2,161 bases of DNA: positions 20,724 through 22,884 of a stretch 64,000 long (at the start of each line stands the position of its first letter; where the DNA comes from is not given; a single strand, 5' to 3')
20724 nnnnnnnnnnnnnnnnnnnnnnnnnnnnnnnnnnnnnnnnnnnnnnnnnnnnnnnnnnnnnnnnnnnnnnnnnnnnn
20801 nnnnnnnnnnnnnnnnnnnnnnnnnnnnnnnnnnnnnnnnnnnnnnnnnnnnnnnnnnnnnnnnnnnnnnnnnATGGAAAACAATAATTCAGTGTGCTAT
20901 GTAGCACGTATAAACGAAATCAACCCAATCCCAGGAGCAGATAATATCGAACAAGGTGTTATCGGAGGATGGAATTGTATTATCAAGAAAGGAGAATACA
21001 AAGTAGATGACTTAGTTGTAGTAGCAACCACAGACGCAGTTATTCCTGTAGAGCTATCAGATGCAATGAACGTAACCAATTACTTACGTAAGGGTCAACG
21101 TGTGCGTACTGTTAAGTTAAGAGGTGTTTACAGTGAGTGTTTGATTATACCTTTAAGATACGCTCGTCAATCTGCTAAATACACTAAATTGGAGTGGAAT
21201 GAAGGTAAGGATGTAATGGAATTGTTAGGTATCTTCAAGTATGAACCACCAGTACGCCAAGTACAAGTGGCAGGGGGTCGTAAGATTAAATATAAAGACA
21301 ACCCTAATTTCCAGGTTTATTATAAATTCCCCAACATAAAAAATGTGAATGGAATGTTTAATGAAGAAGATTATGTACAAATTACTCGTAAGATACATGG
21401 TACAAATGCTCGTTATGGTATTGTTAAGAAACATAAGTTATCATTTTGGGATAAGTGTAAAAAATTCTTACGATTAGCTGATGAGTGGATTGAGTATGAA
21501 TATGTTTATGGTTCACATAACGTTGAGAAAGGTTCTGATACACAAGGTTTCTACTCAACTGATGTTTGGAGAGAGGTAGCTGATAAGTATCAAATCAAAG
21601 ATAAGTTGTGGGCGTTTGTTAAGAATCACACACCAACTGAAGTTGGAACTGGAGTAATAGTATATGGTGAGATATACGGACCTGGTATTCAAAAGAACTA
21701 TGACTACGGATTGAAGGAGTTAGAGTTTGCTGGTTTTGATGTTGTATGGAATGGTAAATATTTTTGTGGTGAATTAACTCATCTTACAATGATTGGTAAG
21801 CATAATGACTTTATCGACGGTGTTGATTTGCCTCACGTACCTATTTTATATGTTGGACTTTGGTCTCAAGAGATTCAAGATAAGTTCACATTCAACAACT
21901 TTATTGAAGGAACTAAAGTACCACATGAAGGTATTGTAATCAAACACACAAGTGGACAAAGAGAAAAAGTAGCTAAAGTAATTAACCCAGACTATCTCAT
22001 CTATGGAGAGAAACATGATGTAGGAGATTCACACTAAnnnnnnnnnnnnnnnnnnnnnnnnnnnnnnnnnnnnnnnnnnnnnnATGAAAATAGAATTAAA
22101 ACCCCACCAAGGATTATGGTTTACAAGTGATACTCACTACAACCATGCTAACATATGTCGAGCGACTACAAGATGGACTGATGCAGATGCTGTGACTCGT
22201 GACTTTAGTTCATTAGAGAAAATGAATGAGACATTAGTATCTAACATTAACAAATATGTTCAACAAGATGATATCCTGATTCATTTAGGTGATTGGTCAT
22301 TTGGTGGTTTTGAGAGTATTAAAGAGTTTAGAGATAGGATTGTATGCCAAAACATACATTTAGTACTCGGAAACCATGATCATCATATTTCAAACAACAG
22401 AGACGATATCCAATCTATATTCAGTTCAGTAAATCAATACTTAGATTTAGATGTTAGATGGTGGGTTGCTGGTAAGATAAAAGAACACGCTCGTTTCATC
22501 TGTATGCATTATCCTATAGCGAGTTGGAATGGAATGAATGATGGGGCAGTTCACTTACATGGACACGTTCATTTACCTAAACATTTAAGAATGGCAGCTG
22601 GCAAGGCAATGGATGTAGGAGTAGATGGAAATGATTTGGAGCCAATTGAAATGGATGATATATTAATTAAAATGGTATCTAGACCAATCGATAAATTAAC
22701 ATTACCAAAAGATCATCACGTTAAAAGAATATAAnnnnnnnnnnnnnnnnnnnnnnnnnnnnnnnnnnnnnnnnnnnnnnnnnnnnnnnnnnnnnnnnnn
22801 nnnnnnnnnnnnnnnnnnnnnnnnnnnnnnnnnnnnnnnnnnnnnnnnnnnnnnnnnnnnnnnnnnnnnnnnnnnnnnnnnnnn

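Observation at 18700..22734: RNA (tRNA) repair cassette: kinase, RNA ligase and two metallophosphoesterases next to the tRNA genes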

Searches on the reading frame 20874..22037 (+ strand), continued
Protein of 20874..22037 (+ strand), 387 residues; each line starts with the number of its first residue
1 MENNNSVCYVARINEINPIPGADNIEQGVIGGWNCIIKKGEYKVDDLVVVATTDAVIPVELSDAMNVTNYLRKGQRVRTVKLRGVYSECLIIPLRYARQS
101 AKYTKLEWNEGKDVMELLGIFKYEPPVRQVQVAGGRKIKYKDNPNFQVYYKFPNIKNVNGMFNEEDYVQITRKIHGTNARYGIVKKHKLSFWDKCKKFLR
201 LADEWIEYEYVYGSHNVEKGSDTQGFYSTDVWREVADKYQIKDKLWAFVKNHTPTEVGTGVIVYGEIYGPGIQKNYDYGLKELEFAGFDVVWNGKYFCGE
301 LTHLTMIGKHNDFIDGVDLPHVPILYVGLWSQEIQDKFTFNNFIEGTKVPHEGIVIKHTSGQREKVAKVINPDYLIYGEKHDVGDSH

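Call 70: search_protein_families(library=pfam, alignment_id=A5, max_evalue=0.001)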
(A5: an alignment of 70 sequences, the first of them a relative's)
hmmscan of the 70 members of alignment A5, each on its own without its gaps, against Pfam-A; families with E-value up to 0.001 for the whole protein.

A. member 1, L016:3061-3465:+ (134 aa): 0 families

B. families by the number of members that match (of 70 scanned): 25 families
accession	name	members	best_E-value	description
PF00149.33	Metallophos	6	5.4e-15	Calcineurin-like phosphoesterase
PF12850.12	Metallophos_2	4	1.4e-12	Calcineurin-like phosphoesterase superfamily domain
PF18143.6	HAD_SAK_2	2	5.4e-20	HAD domain in Swiss Army Knife RNA repair proteins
PF10504.14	DUF2452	2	1.5e-11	Protein of unknown function (DUF2452)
PF03741.22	TerC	1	4.5e-50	Integral membrane protein TerC family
PF02511.20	Thy1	1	7.3e-39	Thymidylate synthase complementing protein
PF00303.24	Thymidylat_synt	1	2.1e-33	Thymidylate synthase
PF14216.11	DUF4326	1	2.2e-27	Domain of unknown function (DUF4326)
PF24749.2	DUF7695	1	4e-24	Domain of unknown function (DUF7695)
PF03796.21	DnaB_C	1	4.1e-15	DnaB-like helicase C terminal domain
PF02142.27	MGS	1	9.9e-15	MGS-like domain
PF04488.21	Gly_transf_sug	1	4.3e-13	Glycosyltransferase sugar-binding region containing DXD motif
PF18962.6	Por_Secre_tail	1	6.5e-11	Secretion system C-terminal sorting domain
PF18909.5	dGTP_diPhyd_N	1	1.1e-09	dATP/dGTP diphosphohydrolase, N-terminal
PF04332.21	DUF475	1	8.4e-09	Protein of unknown function (DUF475)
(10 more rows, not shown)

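Call 88: search_protein_families(library=pfam, proteins=[L017:3671-4597:+], max_evalue=0.01)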
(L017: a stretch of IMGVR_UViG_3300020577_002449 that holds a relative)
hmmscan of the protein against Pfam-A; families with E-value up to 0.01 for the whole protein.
L017:3671-4597:+ (308 aa): 3 families
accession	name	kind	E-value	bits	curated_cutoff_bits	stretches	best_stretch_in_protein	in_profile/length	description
PF00156.33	Pribosyltran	-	6.7e-06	25.9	26.3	1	166-245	29-113/158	Phosphoribosyl transferase domain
PF24390.1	PRTase-CE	-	7.4e-06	26.5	27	1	177-282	76-165/253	PRTase-CE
PF14572.12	Pribosyl_synth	-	0.0013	19.1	27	1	222-269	86-126/184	Phosphoribosyl synthetase-associated domain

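Call 89: list_cluster_members(proteins=[window:20874-22037:+, window:20212-20610:+, window:19610-20215:+, window:22084-22734:+, window:18700-19431:+])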
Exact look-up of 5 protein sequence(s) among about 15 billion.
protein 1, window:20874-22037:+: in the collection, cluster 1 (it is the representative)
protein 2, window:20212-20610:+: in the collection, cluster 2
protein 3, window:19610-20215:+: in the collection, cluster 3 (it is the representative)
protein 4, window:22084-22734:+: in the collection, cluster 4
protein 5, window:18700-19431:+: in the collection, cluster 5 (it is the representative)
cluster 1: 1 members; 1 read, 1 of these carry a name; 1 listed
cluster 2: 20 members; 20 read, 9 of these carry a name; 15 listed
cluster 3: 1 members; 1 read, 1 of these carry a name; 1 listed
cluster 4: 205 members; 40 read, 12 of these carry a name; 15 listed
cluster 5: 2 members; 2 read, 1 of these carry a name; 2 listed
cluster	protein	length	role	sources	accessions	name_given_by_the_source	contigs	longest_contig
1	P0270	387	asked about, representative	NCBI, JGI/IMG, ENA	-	RNA ligase (TIGR02306 family)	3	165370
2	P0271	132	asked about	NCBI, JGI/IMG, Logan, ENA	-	predicted kinase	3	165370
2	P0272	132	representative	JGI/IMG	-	predicted kinase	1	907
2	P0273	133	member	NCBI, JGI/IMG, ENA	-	predicted kinase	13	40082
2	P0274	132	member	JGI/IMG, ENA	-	predicted kinase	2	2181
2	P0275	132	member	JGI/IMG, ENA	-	predicted kinase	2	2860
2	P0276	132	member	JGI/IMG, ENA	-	predicted kinase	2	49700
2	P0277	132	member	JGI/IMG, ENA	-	predicted kinase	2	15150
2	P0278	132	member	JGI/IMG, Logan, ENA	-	predicted kinase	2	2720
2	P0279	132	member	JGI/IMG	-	predicted kinase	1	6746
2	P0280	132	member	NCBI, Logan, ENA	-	-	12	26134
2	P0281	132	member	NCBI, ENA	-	-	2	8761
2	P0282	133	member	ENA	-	-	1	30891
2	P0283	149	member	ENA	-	-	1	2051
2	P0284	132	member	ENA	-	-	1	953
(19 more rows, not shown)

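Call 116: search_protein_families(library=pfam, proteins=[L030:3521-3859:+, L030:3908-4576:+, L030:4578-5021:+, L030:5018-5401:+, L030:5398-5997:+, L030:6001-7131:+, L030:7227-7754:+, L030:8465-9574:+], max_evalue=0.001)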
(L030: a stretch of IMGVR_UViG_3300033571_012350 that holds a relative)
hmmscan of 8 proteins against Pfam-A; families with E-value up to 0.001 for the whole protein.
L030:3521-3859:+ (112 aa): 0 families

L030:3908-4576:+ (222 aa): 2 families
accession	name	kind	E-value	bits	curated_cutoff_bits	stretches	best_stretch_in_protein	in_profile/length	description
PF12850.12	Metallophos_2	-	2.8e-06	27.9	27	1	51-172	10-124/154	Calcineurin-like phosphoesterase superfamily domain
PF00149.33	Metallophos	-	3.9e-05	24.6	21.5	1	11-165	3-189/191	Calcineurin-like phosphoesterase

L030:4578-5021:+ (147 aa): 1 family
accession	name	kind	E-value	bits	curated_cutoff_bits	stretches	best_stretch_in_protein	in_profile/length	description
PF20274.4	cREC_REC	-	6.4e-21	75.3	27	1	7-127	2-88/88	Cyclic-phosphate processing Receiver domain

L030:5018-5401:+ (127 aa): 3 families
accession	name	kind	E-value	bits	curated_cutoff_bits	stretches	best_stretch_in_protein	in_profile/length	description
PF13671.12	AAA_33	-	5.7e-12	46.6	27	1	4-100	1-105/143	AAA domain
PF08433.16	KTI12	-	0.00092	19.2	22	0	4-42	3-43/271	Chromatin associated protein KTI12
PF13238.12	AAA_18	-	0.00097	20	29.4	0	5-31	1-34/128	AAA domain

L030:5398-5997:+ (199 aa): 0 families

L030:6001-7131:+ (376 aa): 2 families
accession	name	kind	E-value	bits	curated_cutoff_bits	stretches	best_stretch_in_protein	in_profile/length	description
PF21189.3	PHA02142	-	4e-15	56.5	27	1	10-94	4-92/92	PHA02142 OB-fold domain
PF09414.15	RNA_ligase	-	1.5e-14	54.9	27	1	164-359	3-171/171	RNA ligase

L030:7227-7754:+ (175 aa): 2 families
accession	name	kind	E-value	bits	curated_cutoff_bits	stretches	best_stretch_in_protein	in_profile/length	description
PF00877.26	NLPC_P60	-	6.8e-31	106.8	23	1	67-169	1-103/105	NlpC/P60 family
PF05708.18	Peptidase_C92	-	0.00031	21.3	27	0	53-94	79-121/166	Permuted papain-like amidase enzyme, YaeF/YiiX, C92 family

L030:8465-9574:+ (369 aa): 0 families

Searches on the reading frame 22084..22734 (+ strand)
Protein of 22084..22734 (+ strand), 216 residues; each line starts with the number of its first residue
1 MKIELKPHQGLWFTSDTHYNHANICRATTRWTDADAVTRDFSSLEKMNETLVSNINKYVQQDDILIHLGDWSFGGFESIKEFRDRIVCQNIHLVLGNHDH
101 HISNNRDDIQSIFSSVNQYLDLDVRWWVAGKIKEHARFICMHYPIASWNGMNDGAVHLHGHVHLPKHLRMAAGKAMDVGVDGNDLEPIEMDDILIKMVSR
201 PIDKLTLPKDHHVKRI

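Call 3: search_protein_families(library=pfam, proteins=[window:22084-22734:+], max_evalue=0.01)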
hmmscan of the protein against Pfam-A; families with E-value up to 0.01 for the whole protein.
window:22084-22734:+ (216 aa): 1 family
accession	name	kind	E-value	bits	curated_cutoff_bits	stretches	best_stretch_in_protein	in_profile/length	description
PF00149.33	Metallophos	-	1.4e-06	29.3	21.5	1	12-159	4-153/191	Calcineurin-like phosphoesterase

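Call 4: search_protein_families(library=phrogs, proteins=[window:22084-22734:+], max_evalue=0.001)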
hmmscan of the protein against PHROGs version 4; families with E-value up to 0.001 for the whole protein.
window:22084-22734:+ (216 aa): 1 family
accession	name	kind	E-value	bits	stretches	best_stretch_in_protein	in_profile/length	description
phrog_547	-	other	3.4e-42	145.2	1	8-202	28-204/245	phosphoesterase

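Call 9: search_protein_families(library=ncbifam, proteins=[window:22084-22734:+], max_evalue=0.01)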
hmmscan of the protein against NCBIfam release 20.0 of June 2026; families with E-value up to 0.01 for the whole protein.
window:22084-22734:+ (216 aa): 0 families

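Call 21: search_solved_structures(query=window:22084-22734:+, max_evalue=1, show_alignments=1)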
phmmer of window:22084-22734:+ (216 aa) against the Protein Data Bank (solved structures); distinct sequences matched with E-value up to 1: 2.
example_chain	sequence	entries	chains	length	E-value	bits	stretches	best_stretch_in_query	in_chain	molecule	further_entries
1xm7_A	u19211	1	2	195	0.001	22.2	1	11-113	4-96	hypothetical protein aq_1665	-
1wky_A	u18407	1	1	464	0.66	13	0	65-117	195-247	endo-beta-1,4-Mannanase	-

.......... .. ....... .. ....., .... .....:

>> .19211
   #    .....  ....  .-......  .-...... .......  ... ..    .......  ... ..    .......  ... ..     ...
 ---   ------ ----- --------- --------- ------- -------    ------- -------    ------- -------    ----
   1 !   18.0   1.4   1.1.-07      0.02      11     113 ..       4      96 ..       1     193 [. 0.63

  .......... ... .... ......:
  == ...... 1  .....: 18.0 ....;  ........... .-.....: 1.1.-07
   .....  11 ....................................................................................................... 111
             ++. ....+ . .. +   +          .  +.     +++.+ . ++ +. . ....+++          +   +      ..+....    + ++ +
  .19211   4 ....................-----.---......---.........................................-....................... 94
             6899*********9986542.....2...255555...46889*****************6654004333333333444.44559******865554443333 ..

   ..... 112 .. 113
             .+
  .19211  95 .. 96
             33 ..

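Call 84: search_solved_structures(query=A6, max_evalue=0.1, show_alignments=1)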
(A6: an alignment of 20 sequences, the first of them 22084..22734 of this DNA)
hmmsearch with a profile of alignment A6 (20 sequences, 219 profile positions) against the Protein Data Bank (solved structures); distinct sequences matched with E-value up to 0.1: 1.
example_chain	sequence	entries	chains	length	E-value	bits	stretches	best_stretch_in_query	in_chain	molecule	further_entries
1xm7_A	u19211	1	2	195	1.4e-07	35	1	10-201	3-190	hypothetical protein aq_1665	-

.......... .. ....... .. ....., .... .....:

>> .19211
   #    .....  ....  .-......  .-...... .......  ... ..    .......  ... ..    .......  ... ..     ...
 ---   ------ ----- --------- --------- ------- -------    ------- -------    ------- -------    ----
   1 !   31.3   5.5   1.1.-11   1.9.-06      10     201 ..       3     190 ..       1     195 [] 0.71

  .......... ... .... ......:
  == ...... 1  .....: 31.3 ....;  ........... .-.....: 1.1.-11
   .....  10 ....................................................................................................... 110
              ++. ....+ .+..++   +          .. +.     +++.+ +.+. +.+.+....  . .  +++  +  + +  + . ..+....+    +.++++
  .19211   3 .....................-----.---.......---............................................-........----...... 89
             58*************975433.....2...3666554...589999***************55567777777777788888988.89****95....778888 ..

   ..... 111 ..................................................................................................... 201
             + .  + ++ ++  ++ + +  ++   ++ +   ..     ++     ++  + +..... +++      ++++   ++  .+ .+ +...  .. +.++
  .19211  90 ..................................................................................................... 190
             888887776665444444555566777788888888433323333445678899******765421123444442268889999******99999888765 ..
